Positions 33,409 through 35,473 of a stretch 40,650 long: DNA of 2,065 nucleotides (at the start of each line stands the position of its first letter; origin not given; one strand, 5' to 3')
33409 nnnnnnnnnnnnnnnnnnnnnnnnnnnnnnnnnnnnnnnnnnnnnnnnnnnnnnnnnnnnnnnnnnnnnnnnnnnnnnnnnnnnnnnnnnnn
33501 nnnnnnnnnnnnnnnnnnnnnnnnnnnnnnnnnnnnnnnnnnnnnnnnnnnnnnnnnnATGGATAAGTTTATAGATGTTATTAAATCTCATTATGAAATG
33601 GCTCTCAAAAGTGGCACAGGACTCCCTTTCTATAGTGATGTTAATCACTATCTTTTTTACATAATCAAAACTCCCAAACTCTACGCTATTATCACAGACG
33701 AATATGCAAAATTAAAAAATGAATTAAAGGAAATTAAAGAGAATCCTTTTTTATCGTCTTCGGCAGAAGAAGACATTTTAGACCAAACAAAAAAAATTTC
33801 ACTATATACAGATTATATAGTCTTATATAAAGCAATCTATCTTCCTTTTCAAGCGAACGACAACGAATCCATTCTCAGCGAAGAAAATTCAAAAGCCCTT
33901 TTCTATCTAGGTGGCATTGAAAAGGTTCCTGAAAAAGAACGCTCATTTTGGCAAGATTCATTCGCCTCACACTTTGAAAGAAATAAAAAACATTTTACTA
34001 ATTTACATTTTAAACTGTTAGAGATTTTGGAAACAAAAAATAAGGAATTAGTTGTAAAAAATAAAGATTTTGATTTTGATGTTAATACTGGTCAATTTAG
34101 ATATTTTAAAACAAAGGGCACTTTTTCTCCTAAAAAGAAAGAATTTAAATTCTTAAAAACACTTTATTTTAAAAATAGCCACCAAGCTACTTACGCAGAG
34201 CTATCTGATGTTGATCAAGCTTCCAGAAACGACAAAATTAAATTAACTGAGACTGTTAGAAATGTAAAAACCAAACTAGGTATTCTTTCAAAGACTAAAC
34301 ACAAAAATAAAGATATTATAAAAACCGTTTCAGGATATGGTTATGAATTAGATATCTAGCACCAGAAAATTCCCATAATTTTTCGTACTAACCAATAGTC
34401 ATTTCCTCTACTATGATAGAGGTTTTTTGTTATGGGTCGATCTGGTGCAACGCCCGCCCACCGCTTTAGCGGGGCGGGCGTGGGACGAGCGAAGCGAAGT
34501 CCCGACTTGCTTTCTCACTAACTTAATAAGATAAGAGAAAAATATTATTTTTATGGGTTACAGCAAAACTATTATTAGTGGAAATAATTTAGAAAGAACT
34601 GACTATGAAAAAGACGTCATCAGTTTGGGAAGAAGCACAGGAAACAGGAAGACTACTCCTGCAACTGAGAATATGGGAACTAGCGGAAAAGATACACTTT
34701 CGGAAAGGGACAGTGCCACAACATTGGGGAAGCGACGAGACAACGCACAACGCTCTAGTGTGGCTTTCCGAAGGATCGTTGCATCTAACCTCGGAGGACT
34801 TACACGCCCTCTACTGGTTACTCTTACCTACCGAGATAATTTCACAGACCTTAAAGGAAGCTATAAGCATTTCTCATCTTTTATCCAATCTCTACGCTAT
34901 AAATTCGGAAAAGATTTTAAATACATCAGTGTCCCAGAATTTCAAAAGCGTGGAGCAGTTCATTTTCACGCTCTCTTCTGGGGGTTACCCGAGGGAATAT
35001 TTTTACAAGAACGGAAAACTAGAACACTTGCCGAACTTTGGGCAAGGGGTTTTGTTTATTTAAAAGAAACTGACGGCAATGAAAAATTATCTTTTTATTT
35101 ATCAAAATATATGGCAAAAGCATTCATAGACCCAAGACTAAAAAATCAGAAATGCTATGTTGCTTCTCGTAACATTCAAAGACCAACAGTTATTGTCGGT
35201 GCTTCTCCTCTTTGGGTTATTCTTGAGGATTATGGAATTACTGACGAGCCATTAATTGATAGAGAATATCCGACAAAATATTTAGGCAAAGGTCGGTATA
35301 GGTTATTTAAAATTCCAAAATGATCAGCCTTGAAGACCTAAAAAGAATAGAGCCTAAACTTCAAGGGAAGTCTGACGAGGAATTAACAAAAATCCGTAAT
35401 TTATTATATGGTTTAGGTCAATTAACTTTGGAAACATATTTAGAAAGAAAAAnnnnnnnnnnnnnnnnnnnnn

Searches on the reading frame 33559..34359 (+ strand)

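Call 4: search_protein_families(library=pfam, proteins=[window:33559-34359:+], max_evalue=0.1)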
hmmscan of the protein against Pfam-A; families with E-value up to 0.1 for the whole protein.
window:33559-34359:+ (266 aa): 1 family
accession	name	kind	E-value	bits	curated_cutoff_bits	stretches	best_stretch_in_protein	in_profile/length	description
PF00486.34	Trans_reg_C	-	0.022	15.3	26.2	0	192-264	7-77/77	Transcriptional regulatory protein, C terminal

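Call 5: search_protein_families(library=padloc, proteins=[window:33559-34359:+], max_evalue=0.1)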
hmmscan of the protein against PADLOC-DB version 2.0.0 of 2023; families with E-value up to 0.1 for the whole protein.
window:33559-34359:+ (266 aa): 1 family
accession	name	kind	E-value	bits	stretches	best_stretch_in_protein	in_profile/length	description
PDLC01453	Cas5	-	0.015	13.2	1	44-121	53-118/205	CAS-I; effector_G5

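Call 6: search_protein_families(library=ncbifam, proteins=[window:33559-34359:+], max_evalue=0.1)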
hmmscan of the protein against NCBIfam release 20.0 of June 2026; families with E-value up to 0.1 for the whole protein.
window:33559-34359:+ (266 aa): 0 families

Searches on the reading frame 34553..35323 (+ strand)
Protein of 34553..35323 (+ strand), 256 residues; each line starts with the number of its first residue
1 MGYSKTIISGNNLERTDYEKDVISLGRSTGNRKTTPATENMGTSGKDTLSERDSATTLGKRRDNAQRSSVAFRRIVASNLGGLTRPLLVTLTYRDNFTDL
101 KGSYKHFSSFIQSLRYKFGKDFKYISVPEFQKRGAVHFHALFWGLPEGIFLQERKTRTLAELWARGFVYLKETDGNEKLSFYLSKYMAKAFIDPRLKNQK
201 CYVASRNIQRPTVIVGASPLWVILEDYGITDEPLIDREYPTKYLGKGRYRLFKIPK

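Call 4: search_protein_families(library=pfam, proteins=[window:34553-35323:+], max_evalue=0.1)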
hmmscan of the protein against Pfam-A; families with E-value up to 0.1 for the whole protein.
window:34553-35323:+ (256 aa): 3 families
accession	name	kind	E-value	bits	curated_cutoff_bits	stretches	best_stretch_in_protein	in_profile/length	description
PF23343.2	REP_ORF2-G2P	-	7.1e-21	74.8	27.8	1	87-190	2-98/99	Replication-associated protein ORF2/G2P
PF20199.4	RepSA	-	3.1e-05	23.8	34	1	121-141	204-224/438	Replication initiator protein, pSAM2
PF14214.11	Helitron_like_N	-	0.0019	18.9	28.9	1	109-141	156-190/191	Helitron helicase-like domain at N-terminus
